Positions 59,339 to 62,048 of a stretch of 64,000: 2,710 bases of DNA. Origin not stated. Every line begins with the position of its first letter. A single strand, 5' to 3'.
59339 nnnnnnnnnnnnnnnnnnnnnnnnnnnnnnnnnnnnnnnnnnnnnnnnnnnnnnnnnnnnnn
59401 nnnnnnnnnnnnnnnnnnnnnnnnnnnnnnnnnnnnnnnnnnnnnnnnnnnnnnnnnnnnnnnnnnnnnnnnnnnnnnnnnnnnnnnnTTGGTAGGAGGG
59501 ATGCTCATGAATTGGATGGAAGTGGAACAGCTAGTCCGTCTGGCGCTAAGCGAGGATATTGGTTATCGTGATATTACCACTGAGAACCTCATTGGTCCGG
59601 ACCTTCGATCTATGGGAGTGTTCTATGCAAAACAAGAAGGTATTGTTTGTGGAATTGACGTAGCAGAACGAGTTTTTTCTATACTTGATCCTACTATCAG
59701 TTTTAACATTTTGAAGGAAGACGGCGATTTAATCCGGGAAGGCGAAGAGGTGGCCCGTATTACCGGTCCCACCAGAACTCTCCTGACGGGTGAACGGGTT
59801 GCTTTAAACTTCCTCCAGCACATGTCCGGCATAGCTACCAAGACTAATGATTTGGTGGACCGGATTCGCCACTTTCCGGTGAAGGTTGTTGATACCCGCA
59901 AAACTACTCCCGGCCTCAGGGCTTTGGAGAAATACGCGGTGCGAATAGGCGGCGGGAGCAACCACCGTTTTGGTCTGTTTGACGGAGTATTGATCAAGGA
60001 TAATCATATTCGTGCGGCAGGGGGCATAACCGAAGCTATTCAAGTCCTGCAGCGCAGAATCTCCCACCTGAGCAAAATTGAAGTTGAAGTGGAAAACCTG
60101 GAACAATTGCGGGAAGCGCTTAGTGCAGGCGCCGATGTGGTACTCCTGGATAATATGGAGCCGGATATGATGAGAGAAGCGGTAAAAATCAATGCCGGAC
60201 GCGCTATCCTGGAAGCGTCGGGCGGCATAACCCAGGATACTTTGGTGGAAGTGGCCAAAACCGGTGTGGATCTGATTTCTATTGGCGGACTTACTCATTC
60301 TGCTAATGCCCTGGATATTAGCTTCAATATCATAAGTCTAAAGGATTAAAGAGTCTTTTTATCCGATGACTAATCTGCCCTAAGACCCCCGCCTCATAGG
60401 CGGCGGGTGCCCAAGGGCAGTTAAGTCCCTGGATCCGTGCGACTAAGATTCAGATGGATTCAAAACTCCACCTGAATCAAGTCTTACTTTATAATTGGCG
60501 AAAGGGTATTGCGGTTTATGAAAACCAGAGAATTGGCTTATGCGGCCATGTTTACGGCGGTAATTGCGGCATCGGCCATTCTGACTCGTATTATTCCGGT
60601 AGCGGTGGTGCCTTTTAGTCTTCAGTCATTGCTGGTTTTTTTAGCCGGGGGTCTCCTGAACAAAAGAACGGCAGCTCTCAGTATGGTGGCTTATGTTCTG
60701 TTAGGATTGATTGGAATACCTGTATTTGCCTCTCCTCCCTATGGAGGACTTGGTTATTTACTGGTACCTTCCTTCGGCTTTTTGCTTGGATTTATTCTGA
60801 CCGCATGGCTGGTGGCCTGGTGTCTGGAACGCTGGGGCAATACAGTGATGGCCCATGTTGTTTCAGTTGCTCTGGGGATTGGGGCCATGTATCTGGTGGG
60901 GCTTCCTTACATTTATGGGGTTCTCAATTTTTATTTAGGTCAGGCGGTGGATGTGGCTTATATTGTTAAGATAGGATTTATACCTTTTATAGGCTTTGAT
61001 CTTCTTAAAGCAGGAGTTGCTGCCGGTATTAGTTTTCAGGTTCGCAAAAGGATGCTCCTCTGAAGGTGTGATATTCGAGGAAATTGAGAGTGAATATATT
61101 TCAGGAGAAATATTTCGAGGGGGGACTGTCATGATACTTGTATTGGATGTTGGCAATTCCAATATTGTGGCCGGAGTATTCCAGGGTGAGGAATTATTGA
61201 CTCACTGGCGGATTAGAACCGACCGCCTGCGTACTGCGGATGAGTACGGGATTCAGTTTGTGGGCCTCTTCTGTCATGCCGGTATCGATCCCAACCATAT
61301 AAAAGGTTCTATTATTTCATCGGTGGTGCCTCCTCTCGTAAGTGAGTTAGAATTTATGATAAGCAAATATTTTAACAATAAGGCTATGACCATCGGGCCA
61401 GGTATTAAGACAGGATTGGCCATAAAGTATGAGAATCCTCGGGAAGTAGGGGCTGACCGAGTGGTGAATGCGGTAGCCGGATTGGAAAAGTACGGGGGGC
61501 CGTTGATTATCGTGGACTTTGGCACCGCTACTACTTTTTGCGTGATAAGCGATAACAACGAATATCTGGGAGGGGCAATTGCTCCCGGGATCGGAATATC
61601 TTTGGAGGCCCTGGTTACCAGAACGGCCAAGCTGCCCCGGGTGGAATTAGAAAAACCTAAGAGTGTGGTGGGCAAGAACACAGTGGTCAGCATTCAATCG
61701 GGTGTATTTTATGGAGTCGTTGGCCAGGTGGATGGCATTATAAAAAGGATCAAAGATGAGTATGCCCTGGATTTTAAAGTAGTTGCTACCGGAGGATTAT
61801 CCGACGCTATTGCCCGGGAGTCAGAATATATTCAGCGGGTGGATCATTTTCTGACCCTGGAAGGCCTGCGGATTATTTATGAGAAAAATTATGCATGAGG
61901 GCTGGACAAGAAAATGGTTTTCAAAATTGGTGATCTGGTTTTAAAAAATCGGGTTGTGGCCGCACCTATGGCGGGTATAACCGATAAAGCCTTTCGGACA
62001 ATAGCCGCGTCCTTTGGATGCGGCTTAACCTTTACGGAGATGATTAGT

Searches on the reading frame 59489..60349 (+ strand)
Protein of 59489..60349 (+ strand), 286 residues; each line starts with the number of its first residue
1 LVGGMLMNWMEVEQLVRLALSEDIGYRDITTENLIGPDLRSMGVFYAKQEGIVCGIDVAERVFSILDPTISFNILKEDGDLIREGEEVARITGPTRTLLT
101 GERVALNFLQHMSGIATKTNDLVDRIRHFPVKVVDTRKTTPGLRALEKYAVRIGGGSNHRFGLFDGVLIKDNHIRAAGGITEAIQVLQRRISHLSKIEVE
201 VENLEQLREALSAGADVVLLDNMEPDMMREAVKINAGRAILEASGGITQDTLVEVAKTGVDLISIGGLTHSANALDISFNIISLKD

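Call 13: search_protein_families(library=pfam, proteins=[window:59489-60349:+])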
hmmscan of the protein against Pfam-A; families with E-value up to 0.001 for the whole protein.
window:59489-60349:+ (286 aa): 2 families
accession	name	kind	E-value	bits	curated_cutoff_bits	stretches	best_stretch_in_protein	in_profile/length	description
PF01729.25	QRPTase_C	-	7.8e-64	214.9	23.1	1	115-279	1-168/169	Quinolinate phosphoribosyl transferase, C-terminal domain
PF02749.22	QRPTase_N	-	1.7e-24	86.3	27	1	28-113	1-82/82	Quinolinate phosphoribosyl transferase, N-terminal domain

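Call 64: find_homologous_proteins(query=window:59489-60349:+, max_evalue=1e-60)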
Query window:59489-60349:+ (286 aa): 7745 proteins with E <= 1e-60 among 8000 candidates; the best 120 are listed.
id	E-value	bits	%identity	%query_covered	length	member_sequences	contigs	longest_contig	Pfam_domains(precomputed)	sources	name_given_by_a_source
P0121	2.7e-175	599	100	98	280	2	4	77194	PF02749.23,PF01729.26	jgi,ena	-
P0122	4.5e-165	566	93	98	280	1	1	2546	PF02749.23,PF01729.26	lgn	-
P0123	6.4e-165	565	92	99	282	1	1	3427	PF02749.23,PF01729.26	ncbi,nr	ncbi:MAG: carboxylating nicotinate-nucleotide diphosphorylase [Syntrophomonadaceae bacterium]|nr:car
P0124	3.5e-146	504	81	98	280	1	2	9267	PF02749.23,PF01729.26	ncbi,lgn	-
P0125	3.2e-140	484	77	98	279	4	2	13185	PF02749.23,PF01729.26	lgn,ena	-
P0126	3.6e-140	484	77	98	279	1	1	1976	PF02749.23,PF01729.26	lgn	-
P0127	4.1e-140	484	77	98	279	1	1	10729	PF02749.23,PF01729.26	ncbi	-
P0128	5.0e-139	480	78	98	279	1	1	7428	PF02749.23,PF01729.26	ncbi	-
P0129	6.7e-139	480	78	98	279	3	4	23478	PF02749.23,PF01729.26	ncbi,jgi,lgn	-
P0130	4.4e-138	477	76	98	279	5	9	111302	PF02749.23,PF01729.26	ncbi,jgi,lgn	ncbi:MAG: carboxylating nicotinate-nucleotide diphosphorylase [Syntrophomonadales bacterium]|jgi:nic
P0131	5.9e-138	477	77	98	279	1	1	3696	PF02749.23,PF01729.26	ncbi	ncbi:MAG: carboxylating nicotinate-nucleotide diphosphorylase [Bacillota bacterium]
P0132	1.1e-137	476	77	98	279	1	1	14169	PF02749.23,PF01729.26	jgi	-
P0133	1.3e-137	476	78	98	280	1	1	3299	PF02749.23,PF01729.26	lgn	-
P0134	2.2e-137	475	77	98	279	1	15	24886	PF02749.23,PF01729.26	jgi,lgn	-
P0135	7.1e-137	473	77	98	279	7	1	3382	PF02749.23,PF01729.26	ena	-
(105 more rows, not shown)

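Call 65: find_encoding_contigs(protein=P0123, flank=3000, max_places=2)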
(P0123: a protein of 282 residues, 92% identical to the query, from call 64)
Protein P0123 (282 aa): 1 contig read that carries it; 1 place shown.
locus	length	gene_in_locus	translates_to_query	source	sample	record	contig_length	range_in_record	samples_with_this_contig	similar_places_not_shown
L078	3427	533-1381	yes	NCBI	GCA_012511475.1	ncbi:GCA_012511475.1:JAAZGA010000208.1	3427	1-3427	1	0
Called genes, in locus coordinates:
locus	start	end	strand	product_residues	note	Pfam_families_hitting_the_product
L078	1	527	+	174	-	PF00890:FAD_binding_2 (weak), PF02910:Succ_DH_flav_C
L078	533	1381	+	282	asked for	PF02749:QRPTase_N, PF01729:QRPTase_C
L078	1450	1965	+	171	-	PF02632:BioY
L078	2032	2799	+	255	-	PF03309:Pan_kinase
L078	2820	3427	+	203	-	PF01207:Dus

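Call 66: find_encoding_contigs(protein=P0124, flank=4000, max_places=2)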
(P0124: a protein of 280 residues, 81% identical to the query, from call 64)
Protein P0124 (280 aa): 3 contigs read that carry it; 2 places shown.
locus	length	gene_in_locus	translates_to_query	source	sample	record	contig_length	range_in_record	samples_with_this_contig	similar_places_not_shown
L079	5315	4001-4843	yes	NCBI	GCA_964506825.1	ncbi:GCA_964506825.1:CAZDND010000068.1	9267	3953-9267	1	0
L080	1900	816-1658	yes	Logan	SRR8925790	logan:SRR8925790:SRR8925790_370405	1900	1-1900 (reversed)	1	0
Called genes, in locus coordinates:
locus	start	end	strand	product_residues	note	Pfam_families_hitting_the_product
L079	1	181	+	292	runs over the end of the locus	PF01408:GFO_IDH_MocA (weak), PF03446:NAD_binding_2 (weak), PF03807:F420_oxidored, PF10727:Rossmann-like, PF10728:DUF2520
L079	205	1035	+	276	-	PF02548:Pantoate_transf, PF13714:PEP_mutase (weak)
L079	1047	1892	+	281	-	PF02569:Pantoate_ligase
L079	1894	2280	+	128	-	PF02261:Asp_decarbox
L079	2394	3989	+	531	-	PF00890:FAD_binding_2, PF01266:DAO (weak), PF02910:Succ_DH_flav_C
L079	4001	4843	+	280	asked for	PF02749:QRPTase_N, PF01729:QRPTase_C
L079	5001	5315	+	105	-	?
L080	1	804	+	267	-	?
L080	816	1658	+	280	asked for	PF02749:QRPTase_N, PF01729:QRPTase_C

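Call 67: find_encoding_contigs(protein=P0122, flank=3000, max_places=2)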
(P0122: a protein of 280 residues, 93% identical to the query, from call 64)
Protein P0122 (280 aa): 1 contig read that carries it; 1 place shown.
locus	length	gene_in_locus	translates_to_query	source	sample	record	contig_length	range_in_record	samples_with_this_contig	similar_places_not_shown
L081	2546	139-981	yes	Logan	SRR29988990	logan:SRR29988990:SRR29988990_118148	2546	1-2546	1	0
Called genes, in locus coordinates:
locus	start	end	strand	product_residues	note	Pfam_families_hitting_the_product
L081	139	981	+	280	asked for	PF02749:QRPTase_N, PF01729:QRPTase_C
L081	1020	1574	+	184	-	PF02632:BioY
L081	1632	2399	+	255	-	PF03309:Pan_kinase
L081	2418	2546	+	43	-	?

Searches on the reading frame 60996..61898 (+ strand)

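Call 13: search_protein_families(library=pfam, proteins=[window:60996-61898:+])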
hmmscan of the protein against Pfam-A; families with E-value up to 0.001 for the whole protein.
window:60996-61898:+ (300 aa): 1 family
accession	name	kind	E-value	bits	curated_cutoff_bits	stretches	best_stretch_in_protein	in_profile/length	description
PF03309.20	Pan_kinase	-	1.7e-78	263.6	24.7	1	47-251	1-205/205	Type III pantothenate kinase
